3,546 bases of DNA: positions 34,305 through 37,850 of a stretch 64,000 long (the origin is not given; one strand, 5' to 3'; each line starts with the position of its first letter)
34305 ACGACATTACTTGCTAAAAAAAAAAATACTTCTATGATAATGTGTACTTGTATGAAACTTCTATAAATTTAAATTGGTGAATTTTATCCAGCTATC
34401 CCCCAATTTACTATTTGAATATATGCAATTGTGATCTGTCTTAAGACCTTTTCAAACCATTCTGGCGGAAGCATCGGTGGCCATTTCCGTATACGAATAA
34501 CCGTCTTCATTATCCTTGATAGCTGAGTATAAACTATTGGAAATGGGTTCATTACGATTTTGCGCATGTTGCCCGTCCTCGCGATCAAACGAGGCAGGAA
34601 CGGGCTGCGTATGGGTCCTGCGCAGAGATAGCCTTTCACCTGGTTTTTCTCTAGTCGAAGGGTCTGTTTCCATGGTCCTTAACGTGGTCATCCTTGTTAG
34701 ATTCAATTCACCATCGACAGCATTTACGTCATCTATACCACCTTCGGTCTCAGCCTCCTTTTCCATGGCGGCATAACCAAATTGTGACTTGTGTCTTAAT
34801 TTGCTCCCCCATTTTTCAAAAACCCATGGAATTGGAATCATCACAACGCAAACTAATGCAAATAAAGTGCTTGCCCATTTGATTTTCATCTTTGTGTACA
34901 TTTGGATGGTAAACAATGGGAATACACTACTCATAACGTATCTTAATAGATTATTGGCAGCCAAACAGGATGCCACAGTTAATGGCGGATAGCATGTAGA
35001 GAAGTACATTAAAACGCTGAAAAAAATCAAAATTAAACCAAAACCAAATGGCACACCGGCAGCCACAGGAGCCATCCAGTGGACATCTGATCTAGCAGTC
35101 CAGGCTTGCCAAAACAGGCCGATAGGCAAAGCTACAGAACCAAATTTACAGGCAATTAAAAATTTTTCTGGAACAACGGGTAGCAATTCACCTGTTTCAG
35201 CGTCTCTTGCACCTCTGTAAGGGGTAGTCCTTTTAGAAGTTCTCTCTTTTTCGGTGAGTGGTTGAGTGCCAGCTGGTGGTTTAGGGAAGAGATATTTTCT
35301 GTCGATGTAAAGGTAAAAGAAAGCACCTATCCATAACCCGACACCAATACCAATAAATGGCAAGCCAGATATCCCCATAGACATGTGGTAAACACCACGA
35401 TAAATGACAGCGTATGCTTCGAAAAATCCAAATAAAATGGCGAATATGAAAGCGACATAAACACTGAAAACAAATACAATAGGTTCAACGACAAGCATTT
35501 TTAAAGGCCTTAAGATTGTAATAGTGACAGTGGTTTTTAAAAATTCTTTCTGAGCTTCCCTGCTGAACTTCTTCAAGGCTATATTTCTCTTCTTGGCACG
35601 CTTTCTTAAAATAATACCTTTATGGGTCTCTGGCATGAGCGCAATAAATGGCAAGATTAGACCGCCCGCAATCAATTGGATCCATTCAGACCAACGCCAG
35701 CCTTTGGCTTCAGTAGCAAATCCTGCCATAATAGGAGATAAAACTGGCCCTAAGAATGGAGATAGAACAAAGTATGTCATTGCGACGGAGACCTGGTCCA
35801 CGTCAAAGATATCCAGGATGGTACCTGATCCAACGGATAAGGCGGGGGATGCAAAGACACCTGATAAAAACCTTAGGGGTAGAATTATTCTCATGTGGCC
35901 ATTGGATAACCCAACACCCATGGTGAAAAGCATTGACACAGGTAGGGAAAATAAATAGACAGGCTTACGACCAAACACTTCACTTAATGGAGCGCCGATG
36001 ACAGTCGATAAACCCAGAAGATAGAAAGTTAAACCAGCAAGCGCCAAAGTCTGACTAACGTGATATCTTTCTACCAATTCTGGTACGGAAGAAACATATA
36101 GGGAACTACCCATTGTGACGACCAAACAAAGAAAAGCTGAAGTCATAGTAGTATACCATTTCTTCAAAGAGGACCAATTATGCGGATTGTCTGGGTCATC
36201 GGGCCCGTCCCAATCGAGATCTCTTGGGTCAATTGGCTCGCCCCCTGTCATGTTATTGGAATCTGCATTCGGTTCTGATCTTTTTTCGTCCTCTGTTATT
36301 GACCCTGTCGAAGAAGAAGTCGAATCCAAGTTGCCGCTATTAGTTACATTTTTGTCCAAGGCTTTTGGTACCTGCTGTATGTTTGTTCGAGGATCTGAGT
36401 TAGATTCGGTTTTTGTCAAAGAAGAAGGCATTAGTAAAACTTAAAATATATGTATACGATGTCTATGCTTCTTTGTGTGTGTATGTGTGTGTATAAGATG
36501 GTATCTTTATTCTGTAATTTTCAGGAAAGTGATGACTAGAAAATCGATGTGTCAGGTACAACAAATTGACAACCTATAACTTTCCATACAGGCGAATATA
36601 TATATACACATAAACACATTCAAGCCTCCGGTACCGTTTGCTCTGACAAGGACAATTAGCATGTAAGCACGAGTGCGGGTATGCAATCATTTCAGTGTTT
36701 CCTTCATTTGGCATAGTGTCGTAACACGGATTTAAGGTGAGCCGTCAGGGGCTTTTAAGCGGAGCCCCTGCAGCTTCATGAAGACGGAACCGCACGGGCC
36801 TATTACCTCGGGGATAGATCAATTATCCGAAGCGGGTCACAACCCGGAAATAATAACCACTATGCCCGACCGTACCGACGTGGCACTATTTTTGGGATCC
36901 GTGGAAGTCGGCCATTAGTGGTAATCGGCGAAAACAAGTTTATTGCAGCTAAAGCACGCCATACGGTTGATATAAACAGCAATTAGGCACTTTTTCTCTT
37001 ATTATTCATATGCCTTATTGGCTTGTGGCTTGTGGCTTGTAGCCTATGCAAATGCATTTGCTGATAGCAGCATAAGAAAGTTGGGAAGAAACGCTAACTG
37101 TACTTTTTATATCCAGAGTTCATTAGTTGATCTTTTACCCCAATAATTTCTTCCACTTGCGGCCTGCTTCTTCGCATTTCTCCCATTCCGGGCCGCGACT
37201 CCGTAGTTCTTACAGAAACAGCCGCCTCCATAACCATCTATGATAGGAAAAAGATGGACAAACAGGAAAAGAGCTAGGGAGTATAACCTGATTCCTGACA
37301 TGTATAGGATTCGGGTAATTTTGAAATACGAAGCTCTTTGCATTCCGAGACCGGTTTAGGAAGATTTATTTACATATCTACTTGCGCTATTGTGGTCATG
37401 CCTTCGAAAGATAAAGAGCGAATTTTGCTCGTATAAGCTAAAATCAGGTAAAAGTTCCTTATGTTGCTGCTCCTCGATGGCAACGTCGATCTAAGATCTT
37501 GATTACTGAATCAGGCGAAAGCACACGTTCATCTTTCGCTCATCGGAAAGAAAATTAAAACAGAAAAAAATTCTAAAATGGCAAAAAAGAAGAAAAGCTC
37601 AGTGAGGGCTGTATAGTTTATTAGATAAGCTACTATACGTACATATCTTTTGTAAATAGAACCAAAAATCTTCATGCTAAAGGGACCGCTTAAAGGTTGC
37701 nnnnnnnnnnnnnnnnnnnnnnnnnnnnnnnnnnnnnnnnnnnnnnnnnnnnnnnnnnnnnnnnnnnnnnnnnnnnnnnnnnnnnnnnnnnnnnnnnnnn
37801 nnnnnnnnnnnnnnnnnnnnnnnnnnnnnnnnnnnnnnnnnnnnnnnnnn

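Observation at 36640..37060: GC-rich, hairpin-forming non-coding island in the TPO4-MOD5 divergent intergenic region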

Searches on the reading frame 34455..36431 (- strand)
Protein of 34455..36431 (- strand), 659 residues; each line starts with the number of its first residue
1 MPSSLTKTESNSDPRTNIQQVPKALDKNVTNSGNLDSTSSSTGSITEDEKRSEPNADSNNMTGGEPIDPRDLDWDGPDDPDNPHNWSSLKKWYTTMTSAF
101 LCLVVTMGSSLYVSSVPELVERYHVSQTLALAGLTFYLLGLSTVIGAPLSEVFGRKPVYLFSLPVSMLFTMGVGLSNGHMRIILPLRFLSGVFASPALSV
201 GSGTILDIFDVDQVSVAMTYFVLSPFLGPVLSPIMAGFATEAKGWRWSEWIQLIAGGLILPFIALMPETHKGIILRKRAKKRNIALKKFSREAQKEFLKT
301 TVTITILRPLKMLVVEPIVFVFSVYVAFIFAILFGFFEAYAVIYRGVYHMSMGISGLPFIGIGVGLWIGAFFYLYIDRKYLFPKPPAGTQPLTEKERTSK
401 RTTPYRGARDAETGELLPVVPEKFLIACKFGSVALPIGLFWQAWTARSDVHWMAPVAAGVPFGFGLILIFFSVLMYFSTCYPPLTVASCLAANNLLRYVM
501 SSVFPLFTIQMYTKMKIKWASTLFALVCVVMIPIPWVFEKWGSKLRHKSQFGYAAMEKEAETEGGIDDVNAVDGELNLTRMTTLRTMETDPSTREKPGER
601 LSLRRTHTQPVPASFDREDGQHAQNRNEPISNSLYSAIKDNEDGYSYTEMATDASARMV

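Call 64: find_homologous_proteins(query=window:34455-36431:-, max_evalue=1e-80)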
Query window:34455-36431:- (659 aa): 370 proteins with E <= 1e-80 among 8000 candidates; the best 120 are listed.
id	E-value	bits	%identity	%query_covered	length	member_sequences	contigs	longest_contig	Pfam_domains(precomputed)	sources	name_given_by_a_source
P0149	0.0e+0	1496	99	100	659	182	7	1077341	PF07690.22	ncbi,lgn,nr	ncbi:CDN_1a_G0051220.mRNA.1.CDS.1 [Saccharomyces cerevisiae]|nr:Tpo4p [Saccharomyces cerevisiae YJM5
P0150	0.0e+0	1335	88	100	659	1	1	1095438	PF07690.22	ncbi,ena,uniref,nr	ncbi:hypothetical protein SMKI_15G4080 [Saccharomyces mikatae IFO 1815]|uniref:Polyamine transporter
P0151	0.0e+0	1295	86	100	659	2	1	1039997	PF00083.31,PF07690.22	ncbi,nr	ncbi:hypothetical protein SKDZ_15G4090 [Saccharomyces kudriavzevii ZP591]|nr:hypothetical protein SK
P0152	0.0e+0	1283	84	100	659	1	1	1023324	PF07690.22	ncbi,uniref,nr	ncbi:tpo4p [Saccharomyces arboricola H-6]|uniref:Tpo4p n=1 Tax=Saccharomyces arboricola (strain H-6 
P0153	0.0e+0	1236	83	99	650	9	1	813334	PF00083.31,PF07690.22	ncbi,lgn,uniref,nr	ncbi:Polyamine transporter 4 [Saccharomyces pastorianus]|uniref:Polyamine transporter 4 n=1 Tax=Sacc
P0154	1.8e-289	980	67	96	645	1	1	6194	PF07690.22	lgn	-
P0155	3.1e-288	976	67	95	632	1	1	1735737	PF07690.22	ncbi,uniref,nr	ncbi:hypothetical protein HG536_0A08230 [Torulaspora globosa]|uniref:Major facilitator superfamily (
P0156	7.3e-288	975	75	84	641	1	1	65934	PF07690.22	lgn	-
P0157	3.8e-287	972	70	88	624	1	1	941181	PF07690.22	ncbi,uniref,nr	ncbi:hypothetical protein HG537_0F01490 [Torulaspora globosa]|uniref:Major facilitator superfamily (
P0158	2.2e-285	967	67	92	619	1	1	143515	PF07690.22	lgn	-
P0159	2.8e-285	966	67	91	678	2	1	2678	PF00083.31,PF07690.22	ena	-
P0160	1.2e-283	961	69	92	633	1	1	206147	PF00083.31,PF07690.22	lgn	-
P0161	1.2e-282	958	68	93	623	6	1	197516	PF07690.22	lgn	-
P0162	3.2e-281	953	69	89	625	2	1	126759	PF07690.22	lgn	-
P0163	1.3e-280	951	65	98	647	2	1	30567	PF07690.22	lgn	-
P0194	2.4e-245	834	67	82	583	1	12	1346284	PF07690.22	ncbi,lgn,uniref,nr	ncbi:LAFE_0E05908g1_1 [Lachancea fermentati]|uniref:LAFE_0E05908g1_1 n=1 Tax=Lachancea fermentati Ta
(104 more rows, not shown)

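Call 65: find_encoding_contigs(protein=P0194, flank=7000, max_places=1)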
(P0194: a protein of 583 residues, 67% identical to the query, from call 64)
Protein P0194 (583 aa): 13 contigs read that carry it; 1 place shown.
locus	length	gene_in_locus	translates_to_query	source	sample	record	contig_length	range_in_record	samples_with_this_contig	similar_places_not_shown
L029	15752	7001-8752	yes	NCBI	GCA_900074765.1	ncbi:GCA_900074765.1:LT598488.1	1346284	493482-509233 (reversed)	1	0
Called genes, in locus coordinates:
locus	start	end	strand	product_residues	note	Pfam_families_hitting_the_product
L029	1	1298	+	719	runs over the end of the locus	PF21072:EFR3, PF21052:EFR3_ARM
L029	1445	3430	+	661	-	PF03097:BRO1, PF13949:ALIX_LYPXL_bnd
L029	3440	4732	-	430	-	PF01745:IPT (faint), PF01715:IPPT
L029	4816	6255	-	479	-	PF10644:Misat_Tub_SegII, PF14881:Tubulin_3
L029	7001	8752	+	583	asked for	PF07690:MFS_1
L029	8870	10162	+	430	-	PF07942:CARME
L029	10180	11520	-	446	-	PF08154:NLE, PF23381:Beta-prop_IFT122_1st, PF24814:WD40_Prp19, PF25173:Beta-prop_WDR3_1st, PF25174:Beta-prop_THOC3, PF25175:Beta-prop_WDR5, PF24814:WD40_Prp19, PF25174:Beta-prop_THOC3, +36 more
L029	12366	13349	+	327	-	PF03820:SFXNs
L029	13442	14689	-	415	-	PF00288:GHMP_kinases_N, PF08544:GHMP_kinases_C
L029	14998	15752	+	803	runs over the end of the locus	PF01496:V_ATPase_I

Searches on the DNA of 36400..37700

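Call 6: search_rna_families(source=window, start=36400, end=37700, threshold=evalue, max_evalue=10)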
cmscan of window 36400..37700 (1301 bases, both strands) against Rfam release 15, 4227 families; matches with E-value up to 10: 7.
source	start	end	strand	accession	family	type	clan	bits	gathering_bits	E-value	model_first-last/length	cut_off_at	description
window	37075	37190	-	RF00635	HAR1A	Gene; lncRNA;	-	21.5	40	9.6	1-118/118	no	Highly accelerated region 1A/1B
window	36472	36624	+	RF04052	mir-466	Gene; miRNA;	-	17.8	85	3.3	1-80/80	no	mir-466 microRNA precursor family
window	37079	37145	+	RF00752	mir-14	Gene; miRNA;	-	15.4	53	5.9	1-63/63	no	mir-14 microRNA precursor family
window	36490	36656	-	RF02350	psRNA6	Gene; sRNA;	-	15.3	60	0.11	1-333/333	no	Nitrosomonas sRNA psRNA6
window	36659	36737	+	RF02087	Yar_3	Gene; lncRNA;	-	13.6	50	1.4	1-67/67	no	Yellow-achaete intergenic RNA conserved region 3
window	36404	36424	-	RF00180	REN-SRE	Cis-reg;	-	12.8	41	5.4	1-22/37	no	Renin stability regulatory element (REN-SRE)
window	36431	36505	+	RF01295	SCARNA7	Gene; snRNA; snoRNA; scaRNA;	-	11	65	3.7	69-325/330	no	Small Cajal body-specific RNA 7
